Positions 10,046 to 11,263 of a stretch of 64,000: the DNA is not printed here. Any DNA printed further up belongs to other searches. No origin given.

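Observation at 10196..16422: Three dynamin-like GTPases clustered with a soluble M48 metalloprotease: candidate membrane-remodelling or defence module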

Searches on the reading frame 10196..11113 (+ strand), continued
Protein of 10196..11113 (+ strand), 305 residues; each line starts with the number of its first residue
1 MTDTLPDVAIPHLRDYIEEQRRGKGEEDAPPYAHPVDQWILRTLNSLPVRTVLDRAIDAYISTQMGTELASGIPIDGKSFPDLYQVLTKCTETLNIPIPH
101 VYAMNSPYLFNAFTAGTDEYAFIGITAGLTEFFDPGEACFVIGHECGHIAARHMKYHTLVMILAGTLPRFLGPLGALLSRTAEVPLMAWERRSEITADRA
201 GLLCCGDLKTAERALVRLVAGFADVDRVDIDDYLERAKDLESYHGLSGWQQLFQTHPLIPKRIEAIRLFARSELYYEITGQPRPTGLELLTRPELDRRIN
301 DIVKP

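Call 59: find_encoding_contigs(protein=P0191, flank=6000, max_places=3)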
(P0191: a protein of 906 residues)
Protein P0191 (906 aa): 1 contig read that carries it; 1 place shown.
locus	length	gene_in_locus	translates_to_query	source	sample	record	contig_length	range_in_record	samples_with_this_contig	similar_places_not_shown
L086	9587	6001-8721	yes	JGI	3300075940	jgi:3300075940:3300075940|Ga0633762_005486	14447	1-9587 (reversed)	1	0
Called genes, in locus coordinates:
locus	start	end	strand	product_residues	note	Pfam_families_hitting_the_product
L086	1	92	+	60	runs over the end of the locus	-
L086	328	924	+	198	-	-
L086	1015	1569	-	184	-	PF01400:Astacin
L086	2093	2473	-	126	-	-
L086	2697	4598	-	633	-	PF13167:GTP-bdg_N, PF16360:GTP-bdg_M, PF00009:GTP_EFTU (faint), PF01926:MMR_HSR1, PF02421:FeoB_N (weak)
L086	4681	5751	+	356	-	PF01636:APH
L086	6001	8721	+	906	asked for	PF01435:Peptidase_M48, PF00009:GTP_EFTU (weak), PF00350:Dynamin_N, PF01926:MMR_HSR1, PF21808:Dynamin-like_hel_bact (faint)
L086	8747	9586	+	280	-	?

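Call 70: search_protein_families(library=padloc, alignment_id=A4, max_evalue=0.00001)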
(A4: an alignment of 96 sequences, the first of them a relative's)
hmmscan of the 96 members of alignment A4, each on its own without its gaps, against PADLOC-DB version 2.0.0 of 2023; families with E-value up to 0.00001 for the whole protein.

A. member 1, L003:7794-9608:+ (605 aa): 1 family
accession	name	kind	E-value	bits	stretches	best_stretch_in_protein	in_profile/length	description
PDLC04647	PDC-M43B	-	1e-11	42.5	1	465-553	232-320/347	-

B. families by the number of members that match (of 96 scanned): 110 families (the first 25 are shown)
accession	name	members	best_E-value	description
PDLC04055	PD-T4-6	5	4.9e-52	-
PDLC04061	PD-T4-6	4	4.2e-93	-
PDLC04053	PD-T4-6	4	7.4e-87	-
PDLC04042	PD-T4-6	4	7.4e-84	-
PDLC04043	PD-T4-6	4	4.3e-81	-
PDLC04039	PD-T4-6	4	4.4e-80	-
PDLC04054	PD-T4-6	4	6.4e-80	-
PDLC04057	PD-T4-6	4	4.6e-78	-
PDLC04060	PD-T4-6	4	1.3e-76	-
PDLC04047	PD-T4-6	4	1.9e-73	-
PDLC04138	mad6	4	7.1e-71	mads_6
PDLC04041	PD-T4-6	4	2.7e-68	-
PDLC04052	PD-T4-6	4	4e-66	-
PDLC04040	PD-T4-6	4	1.6e-64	-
PDLC04048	PD-T4-6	4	3.3e-63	-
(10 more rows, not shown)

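Call 71: search_protein_families(library=pfam, alignment_id=A4, max_evalue=0.00001)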
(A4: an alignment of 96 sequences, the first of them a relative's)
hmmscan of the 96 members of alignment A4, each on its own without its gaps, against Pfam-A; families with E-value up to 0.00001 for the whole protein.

A. member 1, L003:7794-9608:+ (605 aa): 7 families
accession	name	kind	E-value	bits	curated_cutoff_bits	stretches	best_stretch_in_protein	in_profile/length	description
PF13426.13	PAS_9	-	7.8e-34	116.5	27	2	78-180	3-103/103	PAS domain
PF02518.31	HATPase_c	-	8.3e-33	113.6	26.4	1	456-566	1-109/111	Histidine kinase-, DNA gyrase B-, and HSP90-like ATPase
PF00989.32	PAS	-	1.7e-25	89.7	22.6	2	195-305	3-112/113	PAS fold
PF08448.16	PAS_4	-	7.7e-23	81.3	23.1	2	206-310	7-109/110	PAS fold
PF00512.31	HisKA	-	2.8e-14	53.4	26.9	1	343-411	2-65/66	His Kinase A (phospho-acceptor) domain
PF08447.18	PAS_3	-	3.7e-14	53.2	25.6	1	216-301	1-87/89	PAS fold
PF13188.13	PAS_8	-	2e-07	31.1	21.8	0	193-247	1-55/65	PAS domain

B. families by the number of members that match (of 96 scanned): 122 families (the first 25 are shown)
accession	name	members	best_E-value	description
PF00069.31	Pkinase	4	1.6e-46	Protein kinase domain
PF07714.23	PK_Tyr_Ser-Thr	4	9.6e-37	Protein tyrosine and serine/threonine kinase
PF03109.22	ABC1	3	3.2e-09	ABC1 atypical kinase-like domain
PF00239.26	Resolvase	2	1.5e-28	Resolvase, N terminal domain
PF05958.17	tRNA_U5-meth_tr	2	1.1e-24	tRNA (Uracil-5-)-methyltransferase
PF00072.30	Response_reg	2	1.1e-22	Response regulator receiver domain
PF13424.12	TPR_12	2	5.8e-21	Tetratricopeptide repeat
PF00392.27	GntR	2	1.3e-18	Bacterial regulatory proteins, gntR family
PF00498.31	FHA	2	7.5e-16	FHA domain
PF07719.23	TPR_2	2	3e-11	Tetratricopeptide repeat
PF05175.20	MTS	2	5.4e-07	Methyltransferase small domain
PF00521.26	DNA_topoisoIV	1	1.6e-161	DNA gyrase/topoisomerase IV, subunit A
PF00012.26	HSP70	1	3.7e-121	Hsp70 protein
PF01078.27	Mg_chelatase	1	5.5e-95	Magnesium chelatase, subunit ChlI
PF00580.27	UvrD-helicase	1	1.6e-88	UvrD/REP helicase N-terminal domain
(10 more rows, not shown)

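Call 72: find_related_loci(query=A1, collection=viral_contigs, flank=8000)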
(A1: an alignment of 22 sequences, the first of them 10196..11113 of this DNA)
Query A1 (305 aa) in viral_contigs; peptide patterns used: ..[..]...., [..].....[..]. (x = any residue, [..] = any of these).
42 stretches matched a pattern, but none encodes a relative of the query by tblastn (E <= 1e-3).

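Call 73: search_dna_similar(query=window:10196-11113:+, collection=plasmids, mode=protein, max_evalue=1e-10, max_rows=15)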
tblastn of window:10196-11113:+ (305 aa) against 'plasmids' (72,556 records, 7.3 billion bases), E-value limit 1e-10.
Records with a match: 9; places in all: 9; records where one place covers at least 80% of the query: 3.
Best place of each record, by identity: <60% 9.
By first word of the organism name: Thermus 5; Tsukamurella 1; Nonomuraea 1; Bernardetia 1; Rhodococcus 1.
By predicted mobility (MOB-suite, as given by PLSDB): non-mobilizable 8; mobilizable 1.
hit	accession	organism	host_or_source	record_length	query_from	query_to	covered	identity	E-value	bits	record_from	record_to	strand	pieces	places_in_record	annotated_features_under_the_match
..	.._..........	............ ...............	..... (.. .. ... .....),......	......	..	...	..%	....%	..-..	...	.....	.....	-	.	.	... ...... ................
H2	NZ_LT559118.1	Nonomuraea gerenzanensis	-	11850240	32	284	83%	29.8%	5e-18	92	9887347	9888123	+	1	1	none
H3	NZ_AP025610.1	Thermus thermophilus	-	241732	20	258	78%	30.8%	6e-20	97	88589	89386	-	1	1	M48 family metallopeptidase | HNH endonuclease signature motif containing protein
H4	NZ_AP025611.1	Thermus thermophilus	-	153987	20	258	78%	30.4%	1e-19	97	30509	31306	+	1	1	M48 family metallopeptidase | HNH endonuclease signature motif containing protein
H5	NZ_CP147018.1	Bernardetia sp. Wsw4-3y2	Red alga,Red algae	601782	32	275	80%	29.7%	1e-20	99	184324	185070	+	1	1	M48 family metallopeptidase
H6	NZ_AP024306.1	Thermus thermophilus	-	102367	20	258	78%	29.7%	2e-17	90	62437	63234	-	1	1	M48 family metallopeptidase | HNH endonuclease signature motif containing protein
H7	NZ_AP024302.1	Thermus thermophilus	-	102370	20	258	78%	29.7%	2e-17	90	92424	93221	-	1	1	M48 family metallopeptidase | HNH endonuclease signature motif containing protein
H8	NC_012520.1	Rhodococcus opacus B4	-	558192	31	242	70%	33.0%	2e-24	110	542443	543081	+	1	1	M48 family metallopeptidase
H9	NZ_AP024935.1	Thermus thermophilus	-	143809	20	242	73%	30.8%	2e-17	90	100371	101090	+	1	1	M48 family metallopeptidase | HNH endonuclease signature motif containing protein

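Call 74: get_annotated_region(hit=H1, flank=7000)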
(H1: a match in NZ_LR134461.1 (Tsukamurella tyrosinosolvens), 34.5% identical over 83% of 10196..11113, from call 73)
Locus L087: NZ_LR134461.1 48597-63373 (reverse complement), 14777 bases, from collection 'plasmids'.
description: Tsukamurella tyrosinosolvens strain NCTC13231 plasmid 19, complete sequence
organism: Tsukamurella tyrosinosolvens (NCBI taxid 57704)
taxonomy: Bacteria; Actinomycetota; Actinomycetes; Mycobacteriales; Tsukamurellaceae; Tsukamurella; Tsukamurella tyrosinosolvens
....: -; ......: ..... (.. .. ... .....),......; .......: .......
typing (MOB-suite, as given by PLSDB): non-mobilizable
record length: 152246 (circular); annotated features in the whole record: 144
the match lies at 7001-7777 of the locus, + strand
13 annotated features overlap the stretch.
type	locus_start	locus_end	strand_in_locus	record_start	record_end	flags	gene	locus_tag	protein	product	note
CDS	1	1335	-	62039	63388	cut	-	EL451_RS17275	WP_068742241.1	dicarboxylate/amino acid:cation symporter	-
CDS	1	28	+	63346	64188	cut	-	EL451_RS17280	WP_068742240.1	alpha/beta fold hydrolase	-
CDS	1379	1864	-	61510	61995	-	grpE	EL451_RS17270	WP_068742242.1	nucleotide exchange factor GrpE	GO:0006457 - protein folding [Evidence IEA]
CDS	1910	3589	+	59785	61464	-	-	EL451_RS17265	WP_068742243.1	Hsp70 family protein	-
CDS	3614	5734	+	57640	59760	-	-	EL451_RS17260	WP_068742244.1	hypothetical protein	-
CDS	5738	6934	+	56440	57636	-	-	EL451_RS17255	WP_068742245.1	multidrug effflux MFS transporter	GO:0055085 - transmembrane transport [Evidence IEA]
CDS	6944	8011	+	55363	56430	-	-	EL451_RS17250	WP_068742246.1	M48 family metallopeptidase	-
CDS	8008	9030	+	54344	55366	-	-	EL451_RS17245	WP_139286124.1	hypothetical protein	-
CDS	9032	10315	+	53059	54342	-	-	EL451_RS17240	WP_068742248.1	methyltransferase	-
CDS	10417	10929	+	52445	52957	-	-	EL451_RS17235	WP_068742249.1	M23 family metallopeptidase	-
CDS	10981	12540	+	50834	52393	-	zwf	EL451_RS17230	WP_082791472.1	glucose-6-phosphate dehydrogenase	GO:0006098 - pentose-phosphate shunt [Evidence IEA]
CDS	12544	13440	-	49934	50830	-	-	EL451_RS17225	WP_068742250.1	tyrosine recombinase XerC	GO:0007049 - cell cycle [Evidence IEA]; GO:0051301 - cell division [Evidence IEA]; GO:0007059 - chromosome segregation ...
CDS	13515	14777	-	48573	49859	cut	-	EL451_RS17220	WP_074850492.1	MFS transporter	GO:0055085 - transmembrane transport [Evidence IEA]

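Call 75: get_annotated_region(hit=H3, flank=7000)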
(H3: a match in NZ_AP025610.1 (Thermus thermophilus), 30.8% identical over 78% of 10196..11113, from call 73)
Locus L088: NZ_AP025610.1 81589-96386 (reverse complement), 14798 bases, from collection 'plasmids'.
description: Thermus thermophilus strain SNM3-3 plasmid pTthSNM3-3b, complete sequence
organism: Thermus thermophilus (NCBI taxid 274)
taxonomy: Bacteria; Deinococcota; Deinococci; Thermales; Thermaceae; Thermus; Thermus thermophilus
host: -; source: -; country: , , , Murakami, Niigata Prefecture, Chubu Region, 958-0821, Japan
typing (MOB-suite, as given by PLSDB): non-mobilizable; replicon rep_cluster_1121
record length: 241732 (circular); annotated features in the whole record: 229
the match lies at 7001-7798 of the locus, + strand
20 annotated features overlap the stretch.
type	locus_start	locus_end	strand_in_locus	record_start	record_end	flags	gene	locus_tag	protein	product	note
CDS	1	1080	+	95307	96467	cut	-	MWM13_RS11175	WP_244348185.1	acyl-CoA dehydrogenase family protein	-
CDS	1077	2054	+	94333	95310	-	-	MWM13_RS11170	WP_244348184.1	phosphotransferase family protein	-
CDS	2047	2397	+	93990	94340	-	-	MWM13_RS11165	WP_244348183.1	DUF6285 domain-containing protein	-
CDS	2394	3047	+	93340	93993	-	-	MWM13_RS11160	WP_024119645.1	histidine phosphatase family protein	-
CDS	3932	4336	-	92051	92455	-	-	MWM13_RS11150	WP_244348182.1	type II toxin-antitoxin system VapC family toxin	-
CDS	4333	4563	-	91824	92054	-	-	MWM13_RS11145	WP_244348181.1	type II toxin-antitoxin system prevent-host-death family antitoxin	GO:0008219 - cell death [Evidence IEA]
CDS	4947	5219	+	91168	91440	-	-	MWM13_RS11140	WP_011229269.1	BrnT family toxin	-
CDS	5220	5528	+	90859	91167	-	-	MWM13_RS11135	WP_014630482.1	CopG family antitoxin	-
CDS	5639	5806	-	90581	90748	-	-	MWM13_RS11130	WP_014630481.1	hypothetical protein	-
CDS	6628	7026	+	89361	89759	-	-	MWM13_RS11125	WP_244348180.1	HNH endonuclease signature motif containing protein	-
CDS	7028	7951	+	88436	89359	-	-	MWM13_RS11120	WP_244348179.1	M48 family metallopeptidase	-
CDS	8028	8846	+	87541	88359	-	-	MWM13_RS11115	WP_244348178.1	hypothetical protein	-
CDS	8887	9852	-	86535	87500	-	-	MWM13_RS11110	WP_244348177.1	recombinase XerD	-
CDS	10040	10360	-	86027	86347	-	-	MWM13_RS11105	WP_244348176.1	DUF2141 domain-containing protein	-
CDS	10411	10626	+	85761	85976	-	-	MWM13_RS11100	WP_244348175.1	ribbon-helix-helix protein, CopG family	GO:0006355 - regulation of DNA-templated transcription [Evidence IEA]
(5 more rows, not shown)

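Call 76: search_protein_families(library=pfam, proteins=[L087:3614-5734:+, L087:8008-9030:+, L088:8028-8846:+, L024:13540-14073:+, L061:3432-5210:+, L081:17846-18457:+], max_evalue=0.001)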
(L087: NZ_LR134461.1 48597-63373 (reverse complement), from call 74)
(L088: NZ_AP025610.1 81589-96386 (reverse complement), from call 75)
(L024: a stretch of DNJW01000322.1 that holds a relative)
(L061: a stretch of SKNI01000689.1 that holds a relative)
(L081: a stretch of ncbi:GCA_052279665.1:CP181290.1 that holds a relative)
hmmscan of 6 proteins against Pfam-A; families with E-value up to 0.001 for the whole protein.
L087:3614-5734:+ (706 aa): 0 families

L087:8008-9030:+ (340 aa): 1 family
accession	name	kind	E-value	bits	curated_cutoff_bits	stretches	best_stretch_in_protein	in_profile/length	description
PF10604.15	Polyketide_cyc2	-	4.1e-05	24.3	27.4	1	178-324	3-126/142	Polyketide cyclase / dehydrase and lipid transport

L088:8028-8846:+ (272 aa): 0 families

L024:13540-14073:+ (178 aa): 0 families

L061:3432-5210:+ (593 aa): 2 families
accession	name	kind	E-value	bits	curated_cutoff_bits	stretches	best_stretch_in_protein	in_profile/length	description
PF00498.31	FHA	-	4.4e-15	56.3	20.7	1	59-124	1-64/67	FHA domain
PF16697.10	Yop-YscD_cpl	-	2.8e-06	27.9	33.2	1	58-136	18-93/94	Inner membrane component of T3SS, cytoplasmic domain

L081:17846-18457:+ (203 aa): 0 families
